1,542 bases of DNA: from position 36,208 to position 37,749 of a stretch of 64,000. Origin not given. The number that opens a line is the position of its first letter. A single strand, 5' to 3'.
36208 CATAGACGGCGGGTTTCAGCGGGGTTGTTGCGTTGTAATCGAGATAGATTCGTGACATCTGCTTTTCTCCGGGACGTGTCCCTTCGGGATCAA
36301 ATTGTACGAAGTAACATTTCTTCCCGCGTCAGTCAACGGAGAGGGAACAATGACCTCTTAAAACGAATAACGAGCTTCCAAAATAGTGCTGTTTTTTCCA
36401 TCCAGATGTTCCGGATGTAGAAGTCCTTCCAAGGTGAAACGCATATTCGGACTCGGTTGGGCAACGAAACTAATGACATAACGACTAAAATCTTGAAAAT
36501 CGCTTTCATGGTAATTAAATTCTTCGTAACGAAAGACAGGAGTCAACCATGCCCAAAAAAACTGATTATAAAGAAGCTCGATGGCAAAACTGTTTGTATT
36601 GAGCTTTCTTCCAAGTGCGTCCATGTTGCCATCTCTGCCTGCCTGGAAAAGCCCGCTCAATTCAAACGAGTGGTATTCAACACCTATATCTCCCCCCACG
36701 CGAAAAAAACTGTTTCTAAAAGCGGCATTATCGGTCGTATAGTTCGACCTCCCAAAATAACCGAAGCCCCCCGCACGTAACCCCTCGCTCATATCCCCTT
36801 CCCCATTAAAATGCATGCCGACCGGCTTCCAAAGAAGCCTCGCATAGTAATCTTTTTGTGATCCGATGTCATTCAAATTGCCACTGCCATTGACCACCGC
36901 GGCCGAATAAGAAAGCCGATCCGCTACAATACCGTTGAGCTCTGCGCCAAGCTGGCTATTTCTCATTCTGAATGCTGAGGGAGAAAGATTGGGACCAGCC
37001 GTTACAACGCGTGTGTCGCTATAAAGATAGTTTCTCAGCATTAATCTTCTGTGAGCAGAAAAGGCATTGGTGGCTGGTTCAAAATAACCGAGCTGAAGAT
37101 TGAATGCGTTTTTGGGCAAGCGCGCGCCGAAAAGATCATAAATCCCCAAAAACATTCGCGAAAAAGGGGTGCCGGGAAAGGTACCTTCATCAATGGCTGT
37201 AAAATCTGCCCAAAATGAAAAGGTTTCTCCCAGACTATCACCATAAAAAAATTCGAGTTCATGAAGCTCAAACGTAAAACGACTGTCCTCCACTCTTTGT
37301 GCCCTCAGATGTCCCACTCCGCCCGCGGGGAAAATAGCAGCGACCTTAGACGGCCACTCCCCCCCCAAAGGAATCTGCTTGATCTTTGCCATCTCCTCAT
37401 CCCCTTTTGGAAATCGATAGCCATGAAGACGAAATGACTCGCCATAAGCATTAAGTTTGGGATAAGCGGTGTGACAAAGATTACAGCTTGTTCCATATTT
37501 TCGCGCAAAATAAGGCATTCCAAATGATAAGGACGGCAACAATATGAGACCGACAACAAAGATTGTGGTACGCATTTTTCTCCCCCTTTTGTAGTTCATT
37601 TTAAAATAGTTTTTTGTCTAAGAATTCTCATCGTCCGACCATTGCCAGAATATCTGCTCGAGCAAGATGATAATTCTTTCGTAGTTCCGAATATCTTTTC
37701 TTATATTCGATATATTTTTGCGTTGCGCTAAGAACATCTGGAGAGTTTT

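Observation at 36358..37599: Outer-membrane beta-barrel carrying an N-terminal CxxCH haem-binding motif, adjacent to the metal-efflux island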

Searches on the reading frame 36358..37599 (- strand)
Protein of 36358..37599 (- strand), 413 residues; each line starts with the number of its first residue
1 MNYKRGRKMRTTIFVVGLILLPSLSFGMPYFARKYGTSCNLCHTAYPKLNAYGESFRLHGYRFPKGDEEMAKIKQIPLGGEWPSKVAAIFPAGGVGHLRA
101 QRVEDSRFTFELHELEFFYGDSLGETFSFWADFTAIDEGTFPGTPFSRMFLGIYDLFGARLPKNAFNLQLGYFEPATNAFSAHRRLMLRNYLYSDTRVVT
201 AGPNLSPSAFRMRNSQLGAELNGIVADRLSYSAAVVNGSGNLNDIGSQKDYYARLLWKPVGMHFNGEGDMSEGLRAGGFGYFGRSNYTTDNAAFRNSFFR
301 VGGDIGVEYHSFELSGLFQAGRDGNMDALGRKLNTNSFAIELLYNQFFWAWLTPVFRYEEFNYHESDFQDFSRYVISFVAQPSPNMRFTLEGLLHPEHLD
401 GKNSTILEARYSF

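Call 3: search_protein_families(library=pfam, proteins=[window:36358-37599:-], max_evalue=10)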
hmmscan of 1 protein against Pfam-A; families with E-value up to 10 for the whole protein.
window:36358-37599:- (413 aa): 0 families

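Call 4: search_protein_families(library=ncbifam, proteins=[window:36358-37599:-], max_evalue=10)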
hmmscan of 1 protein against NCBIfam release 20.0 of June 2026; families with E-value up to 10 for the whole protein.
window:36358-37599:- (413 aa): 0 families
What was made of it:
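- On CzcCBA/CusCBA heavy-metal efflux system component: No OEP, HlyD or ACR_tran hit (calls 3, 4).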

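Call 7: find_homologous_proteins(query=window:36358-37599:-, max_evalue=0.001)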
Query window:36358-37599:- (413 aa): 103 proteins with E <= 0.001 among 4694 candidates.
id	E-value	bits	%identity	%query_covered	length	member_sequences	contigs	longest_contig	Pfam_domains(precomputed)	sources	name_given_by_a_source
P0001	4.4e-283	957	100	100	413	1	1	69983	-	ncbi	-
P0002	8.0e-234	794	84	97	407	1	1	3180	-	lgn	-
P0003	1.2e-155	537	58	100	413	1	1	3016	-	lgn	-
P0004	2.4e-48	183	34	92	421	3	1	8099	-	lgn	-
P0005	8.6e-45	172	32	97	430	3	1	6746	-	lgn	-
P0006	5.2e-44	169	29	94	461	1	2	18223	-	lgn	-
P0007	3.6e-43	166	30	96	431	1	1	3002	-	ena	-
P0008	1.5e-42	164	31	95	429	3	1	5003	-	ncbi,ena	-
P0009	2.4e-41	160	30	92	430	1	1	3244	-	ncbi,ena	-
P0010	7.1e-41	159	30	95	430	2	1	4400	-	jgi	-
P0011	7.8e-41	159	29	93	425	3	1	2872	-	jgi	jgi:hypothetical protein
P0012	1.4e-40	158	31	93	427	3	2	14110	-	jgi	jgi:hypothetical protein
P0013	8.5e-40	155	31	94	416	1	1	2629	-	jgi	jgi:hypothetical protein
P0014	9.7e-40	155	32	89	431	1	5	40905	-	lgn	-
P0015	2.8e-39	153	30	90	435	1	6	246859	-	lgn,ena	-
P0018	4.1e-38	150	32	92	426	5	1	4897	-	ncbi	-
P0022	4.9e-36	143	31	92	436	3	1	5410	-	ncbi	-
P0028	7.9e-32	129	27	90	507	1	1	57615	-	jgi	jgi:hypothetical protein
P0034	3.0e-27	114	29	94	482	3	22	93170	-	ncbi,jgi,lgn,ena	-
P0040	2.0e-25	108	30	93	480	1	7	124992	-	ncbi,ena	-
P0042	7.1e-25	106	27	92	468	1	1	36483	-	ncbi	-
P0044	2.3e-24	104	30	84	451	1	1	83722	-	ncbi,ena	-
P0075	2.2e-9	55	31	52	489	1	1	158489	-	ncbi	-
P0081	6.7e-8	50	32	54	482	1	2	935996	-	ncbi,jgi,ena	-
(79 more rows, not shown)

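Call 13: find_encoding_contigs(protein=P0001, flank=2000, max_places=3)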
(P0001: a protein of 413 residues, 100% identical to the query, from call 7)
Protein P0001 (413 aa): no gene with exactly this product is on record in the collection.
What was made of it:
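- Tried and rejected: find_encoding_contigs for the window protein itself found nothing on record (call 13).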

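Call 19: list_cluster_members(proteins=[P0001, P0008, P0018, P0022, P0034, P0040, P0042, P0044, P0075, P0081])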
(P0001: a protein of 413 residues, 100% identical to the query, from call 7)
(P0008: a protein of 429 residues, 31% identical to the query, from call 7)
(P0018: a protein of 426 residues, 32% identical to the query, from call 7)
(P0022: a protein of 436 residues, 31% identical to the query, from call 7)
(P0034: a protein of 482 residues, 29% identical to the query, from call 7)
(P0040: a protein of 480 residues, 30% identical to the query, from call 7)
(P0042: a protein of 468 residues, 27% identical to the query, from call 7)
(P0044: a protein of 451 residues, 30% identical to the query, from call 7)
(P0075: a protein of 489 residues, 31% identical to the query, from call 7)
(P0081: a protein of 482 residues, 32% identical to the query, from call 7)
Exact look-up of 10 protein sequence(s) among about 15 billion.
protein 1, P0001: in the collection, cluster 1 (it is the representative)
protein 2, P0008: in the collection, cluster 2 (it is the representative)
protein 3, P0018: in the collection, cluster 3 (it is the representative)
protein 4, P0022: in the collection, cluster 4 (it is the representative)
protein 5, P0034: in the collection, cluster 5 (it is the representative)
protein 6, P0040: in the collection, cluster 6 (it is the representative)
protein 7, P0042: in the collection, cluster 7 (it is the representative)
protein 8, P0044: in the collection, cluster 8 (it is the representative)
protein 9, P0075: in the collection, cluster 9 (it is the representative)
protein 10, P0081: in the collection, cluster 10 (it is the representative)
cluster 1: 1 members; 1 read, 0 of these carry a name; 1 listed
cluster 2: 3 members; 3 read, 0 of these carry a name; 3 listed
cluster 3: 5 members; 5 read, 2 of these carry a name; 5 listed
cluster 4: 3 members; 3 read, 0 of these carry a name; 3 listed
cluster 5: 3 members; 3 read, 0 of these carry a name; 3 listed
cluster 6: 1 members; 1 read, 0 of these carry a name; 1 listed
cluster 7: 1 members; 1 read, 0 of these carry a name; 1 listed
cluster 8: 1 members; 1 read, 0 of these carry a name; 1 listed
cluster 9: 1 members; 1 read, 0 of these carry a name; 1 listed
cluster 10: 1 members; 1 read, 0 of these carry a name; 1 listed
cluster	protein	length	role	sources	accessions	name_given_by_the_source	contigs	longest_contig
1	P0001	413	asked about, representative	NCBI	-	-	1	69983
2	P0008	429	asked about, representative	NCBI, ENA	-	-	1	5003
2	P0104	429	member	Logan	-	-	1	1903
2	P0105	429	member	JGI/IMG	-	-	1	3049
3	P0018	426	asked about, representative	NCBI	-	-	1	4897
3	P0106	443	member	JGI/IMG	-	hypothetical protein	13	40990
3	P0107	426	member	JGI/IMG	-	hypothetical protein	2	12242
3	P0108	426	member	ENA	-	-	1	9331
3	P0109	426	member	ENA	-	-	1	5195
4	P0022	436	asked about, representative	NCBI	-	-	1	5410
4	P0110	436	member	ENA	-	-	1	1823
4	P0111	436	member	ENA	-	-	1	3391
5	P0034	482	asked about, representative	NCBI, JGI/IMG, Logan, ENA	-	-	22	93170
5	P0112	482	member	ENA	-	-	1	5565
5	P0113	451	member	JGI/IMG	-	-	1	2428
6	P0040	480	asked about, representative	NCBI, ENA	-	-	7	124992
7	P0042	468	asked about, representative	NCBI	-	-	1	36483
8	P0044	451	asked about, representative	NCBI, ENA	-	-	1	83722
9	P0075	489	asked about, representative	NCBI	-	-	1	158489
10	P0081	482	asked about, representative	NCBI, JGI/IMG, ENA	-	-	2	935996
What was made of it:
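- Tried and rejected: list_cluster_members returned no organism names (call 19).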

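Call 20: predict_structure(alignment_id=A1)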
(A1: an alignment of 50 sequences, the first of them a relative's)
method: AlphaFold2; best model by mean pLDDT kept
length: 413 residues; sequences in the alignment: 50
mean_pLDDT: 83.5   pTM: 0.81
mean pLDDT of the five models: 83.5, 81.2, 77.9, 77.0, 74.4
residues with pLDDT >= 90: 160; 70-90: 187; 50-70: 59; < 50: 7
segments of 3 or more residues with pLDDT < 50: none
pLDDT, mean of each block of 10 residues (from residue 1): 73 86 54 73 83 88 74 63 57 84 79 88 85 87 85 93 94 90 83 80 56 90 96 87 69 97 91 96 81 83 97 96 89 95 81 93 89 94 84 82 84 77
secondary structure, 60 per line:
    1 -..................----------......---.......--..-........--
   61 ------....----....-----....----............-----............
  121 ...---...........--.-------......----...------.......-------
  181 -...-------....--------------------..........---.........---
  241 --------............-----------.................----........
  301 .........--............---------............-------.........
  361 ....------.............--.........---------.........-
elements in order: H2-19 H30-35 H39-42 E43-45 H51-58 H67-70 E75-78 E84-87 E92-103 E109-123 E127-137 E148-153 E167-173 H192-195 E216-225 E229-237 E249-260 E272-288 E293-309 E312-323 E333-344 E352-364 E371-383 E386-394 E404-412
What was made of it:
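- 37519..37599 (-): Signal peptide, residues 1-27 of the listed ORF. It has a basic n-region, the hydrophobic core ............, and SFG before the mature N-terminus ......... Modelled as helix 2-19 (call 20).
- On MtrB/PioB/MtoB porin of porin-cytochrome complexes: The barrel has 16 strands (call 20).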

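Call 22: search_protein_representatives(alignment_id=A1)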
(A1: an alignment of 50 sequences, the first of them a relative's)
Query: 50 sequences, 425 profile positions. Proteins with E-value up to 0.001 (for the whole library): 5779; up to 1e-10: 2948; up to 1e-30: 799. The best 150 are listed.
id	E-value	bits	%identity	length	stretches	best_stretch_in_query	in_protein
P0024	6.3e-155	532.6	-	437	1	1-425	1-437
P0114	1.7e-152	524.6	-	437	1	6-425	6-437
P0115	2.5e-147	507.6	-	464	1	9-425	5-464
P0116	5.6e-141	486.7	-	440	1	7-425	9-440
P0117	1.9e-137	475.0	-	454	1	7-425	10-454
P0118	5.3e-137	473.6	-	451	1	11-425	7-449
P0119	4.4e-131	454.1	-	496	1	12-425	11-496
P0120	2.7e-130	451.5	-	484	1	1-425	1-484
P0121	7.8e-128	443.4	-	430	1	1-424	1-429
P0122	1.2e-126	439.4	-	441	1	1-425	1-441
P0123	1.5e-125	435.8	-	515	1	8-425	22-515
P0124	2.5e-124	431.8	-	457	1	8-425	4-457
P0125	2.3e-123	428.6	-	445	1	9-423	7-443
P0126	4.8e-123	427.6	-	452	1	12-424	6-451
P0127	5.0e-123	427.5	-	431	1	1-423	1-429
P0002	2.2e-116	405.6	-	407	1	13-425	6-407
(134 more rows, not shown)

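Call 25: search_solved_structures(query=A1, max_evalue=1)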
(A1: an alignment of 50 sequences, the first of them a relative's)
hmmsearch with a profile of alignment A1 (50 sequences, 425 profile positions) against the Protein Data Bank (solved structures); distinct sequences matched with E-value up to 1: 1.
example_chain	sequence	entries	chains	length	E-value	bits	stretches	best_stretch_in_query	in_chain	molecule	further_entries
8xa6_H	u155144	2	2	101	0.94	11.5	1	234-279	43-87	Gene 33 protein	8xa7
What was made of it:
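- Tried and rejected: The PDB sequence search found no relative (call 25).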

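Call 26: fold_search(model_id=the predicted structure, library=pdb)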
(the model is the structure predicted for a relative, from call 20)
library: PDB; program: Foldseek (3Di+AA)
matches with E <= 10: 869; with E <= 0.001: 216
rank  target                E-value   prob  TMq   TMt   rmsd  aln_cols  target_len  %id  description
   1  6ehb_B                2.2e-11  1.00  0.51  0.64   6.9       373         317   11  OmpU, an outer membrane protein, of Vibrio cholerae (released 2018-04-25)
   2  3wi5                  2.4e-11  1.00  0.49  0.62   7.4       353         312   13  Crystal structure of the Loop 7 mutant PorB from Neisseria meningitidis serogroup B (released 2014-01-01)
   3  6ehc_A                3.9e-11  1.00  0.49  0.64   8.2       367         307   10  OmpUdeltaN (N-terminus deletion mutant of OmpU), outer membrane protein of Vibrio cholerae (released 2018-04-25)
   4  6ehb_C                5.4e-11  1.00  0.51  0.64   6.8       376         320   11  OmpU, an outer membrane protein, of Vibrio cholerae (released 2018-04-25)
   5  3a2s_X                8.7e-11  1.00  0.51  0.60   7.3       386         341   12  Crystal Structure of outer membrane protein PorB from Neisseria meningitidis in complex with sucrose (released 2010-04-07)
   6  6ehb_A                1.3e-10  1.00  0.50  0.63   7.1       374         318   10  OmpU, an outer membrane protein, of Vibrio cholerae (released 2018-04-25)
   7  3wi4                  2.3e-10  1.00  0.49  0.63   7.1       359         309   14  Crystal structure of wild-type PorB from Neisseria meningitidis serogroup B (released 2014-01-01)
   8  5onu_A                3.5e-10  1.00  0.49  0.61   7.9       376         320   11  Trimeric OmpU structure (released 2018-01-03)
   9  4rjw                  6.2e-10  1.00  0.56  0.54   7.1       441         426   10  Crystal structure of Pseudomonas aeruginosa OprO (released 2015-10-21)
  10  2fgq                  6.9e-10  1.00  0.55  0.67   5.0       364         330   13  High resolution X-ray structure of Omp32 in complex with malate (released 2006-01-31)
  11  8jto                  8.5e-10  1.00  0.50  0.59   6.2       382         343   12  Outer membrane porin of Burkholderia pseudomallei (BpsOmp38) in complex with ceftazidime (released 2024-06-26)
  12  5mdo_A                8.5e-10  1.00  0.50  0.59   6.6       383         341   11  Crystal structure of in vitro folded Chitoporin VhChip from Vibrio harveyi (crystal form I) (released 2017-12-20)
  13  4rjx                  1.0e-09  1.00  0.56  0.54   7.1       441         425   10  Crystal structure of the OprO mutant protein F62Y/D114Y (released 2015-10-21)
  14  5mdq_A                1.1e-09  1.00  0.53  0.61   6.5       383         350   11  Crystal structure of outer membrane expressed Chitoporin VhChip from Vibrio harveyi (released 2017-12-20)
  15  6ehe                  1.2e-09  1.00  0.49  0.64   7.0       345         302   12  OmpTdeltaL8 (loop L8 deletion mutant of OmpT), an outer membrane protein of Vibrio cholerae (released 2018-04-25)
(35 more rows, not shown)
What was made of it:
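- Closest known: OprO/OprP phosphate-selective porins. Same: They give the best query-normalised structural match for the barrel (TM 0.56; call 26).
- The barrel resembles general and phosphate porins (call 26).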

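Call 44: find_encoding_contigs(protein=P0002, flank=6000, max_places=3)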
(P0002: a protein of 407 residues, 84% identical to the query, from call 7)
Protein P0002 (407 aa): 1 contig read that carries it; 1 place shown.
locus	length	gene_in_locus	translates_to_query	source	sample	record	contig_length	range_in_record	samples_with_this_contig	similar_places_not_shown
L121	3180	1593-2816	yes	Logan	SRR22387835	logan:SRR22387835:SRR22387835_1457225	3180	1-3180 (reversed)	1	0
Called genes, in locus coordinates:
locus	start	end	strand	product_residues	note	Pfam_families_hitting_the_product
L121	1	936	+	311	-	?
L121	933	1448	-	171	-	PF00156:Pribosyltran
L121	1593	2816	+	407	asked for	-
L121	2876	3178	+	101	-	?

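Call 45: find_encoding_contigs(protein=P0003, flank=6000, max_places=3)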
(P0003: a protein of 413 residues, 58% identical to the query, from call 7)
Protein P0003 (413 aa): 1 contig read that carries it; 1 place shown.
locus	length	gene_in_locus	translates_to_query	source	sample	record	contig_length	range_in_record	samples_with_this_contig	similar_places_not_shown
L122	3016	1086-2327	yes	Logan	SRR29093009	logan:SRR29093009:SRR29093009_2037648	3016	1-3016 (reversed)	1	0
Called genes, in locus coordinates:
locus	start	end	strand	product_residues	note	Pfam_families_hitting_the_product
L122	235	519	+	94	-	PF00216:Bac_DNA_binding, PF18291:HU-HIG (weak)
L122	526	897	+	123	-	PF13411:MerR_1, PF00376:MerR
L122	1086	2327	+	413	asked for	-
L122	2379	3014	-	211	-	?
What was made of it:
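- The 58%-identical homologue sits beside HU/MerR genes (call 45).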

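Call 46: find_encoding_contigs(protein=P0015, flank=8000, max_places=2)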
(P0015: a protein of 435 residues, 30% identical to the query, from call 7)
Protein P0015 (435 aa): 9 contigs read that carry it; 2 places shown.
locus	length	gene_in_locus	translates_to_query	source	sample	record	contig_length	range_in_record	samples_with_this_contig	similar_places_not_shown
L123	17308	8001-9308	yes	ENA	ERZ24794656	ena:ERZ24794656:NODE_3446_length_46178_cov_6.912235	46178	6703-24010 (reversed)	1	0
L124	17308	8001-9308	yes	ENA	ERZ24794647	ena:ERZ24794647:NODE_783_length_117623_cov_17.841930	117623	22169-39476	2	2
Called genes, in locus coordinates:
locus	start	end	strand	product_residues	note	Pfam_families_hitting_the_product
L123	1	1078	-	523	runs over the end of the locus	PF00239:Resolvase, PF07508:Recombinase, PF13408:Zn_ribbon_recom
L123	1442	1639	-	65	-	-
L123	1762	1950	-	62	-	PF12728:HTH_17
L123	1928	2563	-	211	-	-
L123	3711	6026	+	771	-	PF21623:HK_sensor_dom_bact (weak), PF00672:HAMP, PF00989:PAS (weak), PF08448:PAS_4, PF13188:PAS_8 (faint), PF00512:HisKA, PF02518:HATPase_c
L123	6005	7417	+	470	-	PF00072:Response_reg, PF00158:Sigma54_activat, PF14532:Sigma54_activ_2, PF07728:AAA_5 (faint), PF25601:AAA_lid_14, PF02954:HTH_8 (weak)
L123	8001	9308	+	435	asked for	-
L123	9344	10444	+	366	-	PF10634:Iron_transport (faint)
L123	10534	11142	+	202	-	PF13620:CarboxypepD_reg, PF14686:fn3_3 (weak)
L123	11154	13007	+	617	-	PF14691:Fer4_20, PF00037:Fer4 (faint), PF01946:Thi4 (weak), PF00070:Pyr_redox (faint), PF01266:DAO, PF07992:Pyr_redox_2, PF13450:NAD_binding_8, PF13738:Pyr_redox_3 (faint)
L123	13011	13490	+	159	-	PF00355:Rieske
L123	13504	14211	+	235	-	PF00033:Cytochrome_B, PF13631:Cytochrom_B_N_2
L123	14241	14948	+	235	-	PF00032:Cytochrom_B_C (weak)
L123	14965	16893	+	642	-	PF02085:Cytochrom_CIII (faint), PF14522:Cytochrome_C7 (faint), PF14537:Cytochrom_c3_2 (faint), PF13442:Cytochrome_CBB3 (faint), PF02433:FixO (faint), PF00034:Cytochrom_C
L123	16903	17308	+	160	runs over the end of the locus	PF00034:Cytochrom_C (weak), PF13442:Cytochrome_CBB3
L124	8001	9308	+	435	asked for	-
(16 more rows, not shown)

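Call 56: find_encoding_contigs(protein=P0028, flank=8000, max_places=1)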
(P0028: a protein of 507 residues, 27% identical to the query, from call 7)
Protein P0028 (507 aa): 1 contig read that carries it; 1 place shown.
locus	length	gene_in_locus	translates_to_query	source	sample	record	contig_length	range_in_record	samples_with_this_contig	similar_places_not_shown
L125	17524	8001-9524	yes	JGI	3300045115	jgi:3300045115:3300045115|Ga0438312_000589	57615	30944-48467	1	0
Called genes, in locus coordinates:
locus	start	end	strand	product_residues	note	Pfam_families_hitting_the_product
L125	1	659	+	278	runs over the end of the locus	PF00941:FAD_binding_5, PF03450:CO_deh_flav_C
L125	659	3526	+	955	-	PF00111:Fer2 (weak), PF01799:Fer2_2, PF01315:Ald_Xan_dh_C, PF02738:MoCoBD_1, PF20256:MoCoBD_2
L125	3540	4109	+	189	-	PF12804:NTP_transf_3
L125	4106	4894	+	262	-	-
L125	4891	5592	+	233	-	PF19842:YqeC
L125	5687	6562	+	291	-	PF01430:HSP33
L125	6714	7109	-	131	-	-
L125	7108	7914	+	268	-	PF10099:RskA_C (faint)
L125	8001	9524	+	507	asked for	-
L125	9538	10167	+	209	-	PF14686:fn3_3 (weak), PF13620:CarboxypepD_reg (weak)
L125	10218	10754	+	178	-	PF00355:Rieske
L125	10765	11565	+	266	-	PF00033:Cytochrome_B, PF14358:DUF4405 (weak), PF13631:Cytochrom_B_N_2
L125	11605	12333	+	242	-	PF00032:Cytochrom_B_C (weak)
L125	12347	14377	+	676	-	PF02433:FixO (faint), PF14522:Cytochrome_C7 (faint), PF00034:Cytochrom_C (weak), PF13442:Cytochrome_CBB3 (weak)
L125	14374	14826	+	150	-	PF13442:Cytochrome_CBB3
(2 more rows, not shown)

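Call 57: find_encoding_contigs(protein=P0006, flank=8000, max_places=1)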
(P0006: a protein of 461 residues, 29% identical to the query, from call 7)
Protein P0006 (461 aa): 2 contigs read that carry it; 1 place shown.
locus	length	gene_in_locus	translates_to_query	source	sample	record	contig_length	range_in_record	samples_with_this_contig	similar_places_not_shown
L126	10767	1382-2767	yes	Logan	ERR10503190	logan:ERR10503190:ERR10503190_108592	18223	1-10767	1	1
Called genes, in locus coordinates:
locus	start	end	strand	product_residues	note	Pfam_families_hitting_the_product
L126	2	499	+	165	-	?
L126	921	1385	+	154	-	-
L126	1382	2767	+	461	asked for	-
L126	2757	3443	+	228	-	PF09430:EMC7_beta-sandw, PF14686:fn3_3 (weak)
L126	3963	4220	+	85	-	-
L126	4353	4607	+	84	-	-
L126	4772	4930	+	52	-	-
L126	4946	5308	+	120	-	PF00543:P-II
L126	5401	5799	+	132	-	-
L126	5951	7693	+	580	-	PF25323:6TM_PilS (weak), PF00512:HisKA, PF02518:HATPase_c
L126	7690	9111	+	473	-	PF00072:Response_reg, PF00158:Sigma54_activat, PF14532:Sigma54_activ_2, PF07728:AAA_5 (weak), PF25601:AAA_lid_14, PF02954:HTH_8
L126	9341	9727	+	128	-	PF00072:Response_reg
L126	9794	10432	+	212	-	PF00127:Copper-bind (faint)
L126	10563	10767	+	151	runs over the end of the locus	-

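Call 58: find_encoding_contigs(protein=P0034, flank=8000, max_places=1)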
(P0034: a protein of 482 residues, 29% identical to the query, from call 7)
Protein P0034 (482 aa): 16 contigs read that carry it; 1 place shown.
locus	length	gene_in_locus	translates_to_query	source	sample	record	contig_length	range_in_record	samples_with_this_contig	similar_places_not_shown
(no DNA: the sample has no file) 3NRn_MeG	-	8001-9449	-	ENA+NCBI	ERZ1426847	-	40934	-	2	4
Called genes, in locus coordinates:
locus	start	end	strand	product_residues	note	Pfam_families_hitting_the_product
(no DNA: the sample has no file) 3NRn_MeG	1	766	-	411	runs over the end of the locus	PF00108:Thiolase_N, PF02803:Thiolase_C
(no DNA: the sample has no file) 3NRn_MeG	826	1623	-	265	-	PF03372:Exo_endo_phos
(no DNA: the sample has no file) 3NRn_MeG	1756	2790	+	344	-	PF00248:Aldo_ket_red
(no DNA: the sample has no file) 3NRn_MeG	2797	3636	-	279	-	PF00106:adh_short, PF08643:DUF1776 (weak), PF08659:KR, PF13561:adh_short_C2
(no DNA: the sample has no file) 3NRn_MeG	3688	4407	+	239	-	PF03167:UDG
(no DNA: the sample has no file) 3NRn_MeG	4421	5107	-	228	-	PF01734:Patatin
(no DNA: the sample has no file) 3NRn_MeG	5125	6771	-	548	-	PF00092:VWA (weak)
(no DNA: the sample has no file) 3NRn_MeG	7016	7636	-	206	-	PF02630:SCO1-SenC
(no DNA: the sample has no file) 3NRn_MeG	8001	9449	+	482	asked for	-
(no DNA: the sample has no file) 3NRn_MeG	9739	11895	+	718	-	PF02743:dCache_1, PF00672:HAMP, PF00512:HisKA, PF02518:HATPase_c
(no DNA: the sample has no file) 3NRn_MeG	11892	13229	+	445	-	PF00072:Response_reg, PF00158:Sigma54_activat, PF14532:Sigma54_activ_2, PF07728:AAA_5, PF25601:AAA_lid_14, PF02954:HTH_8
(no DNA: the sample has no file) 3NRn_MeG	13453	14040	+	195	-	PF13620:CarboxypepD_reg (faint), PF00127:Copper-bind (weak), PF14686:fn3_3 (weak)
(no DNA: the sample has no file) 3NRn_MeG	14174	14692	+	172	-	PF02085:Cytochrom_CIII (faint), PF14537:Cytochrom_c3_2 (faint), PF14522:Cytochrome_C7 (weak)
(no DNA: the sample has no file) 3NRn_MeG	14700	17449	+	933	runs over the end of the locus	PF04879:Molybdop_Fe4S4, PF00384:Molybdopterin (weak), PF01568:Molydop_binding, PF12838:Fer4_7 (weak), PF13247:Fer4_11 (weak)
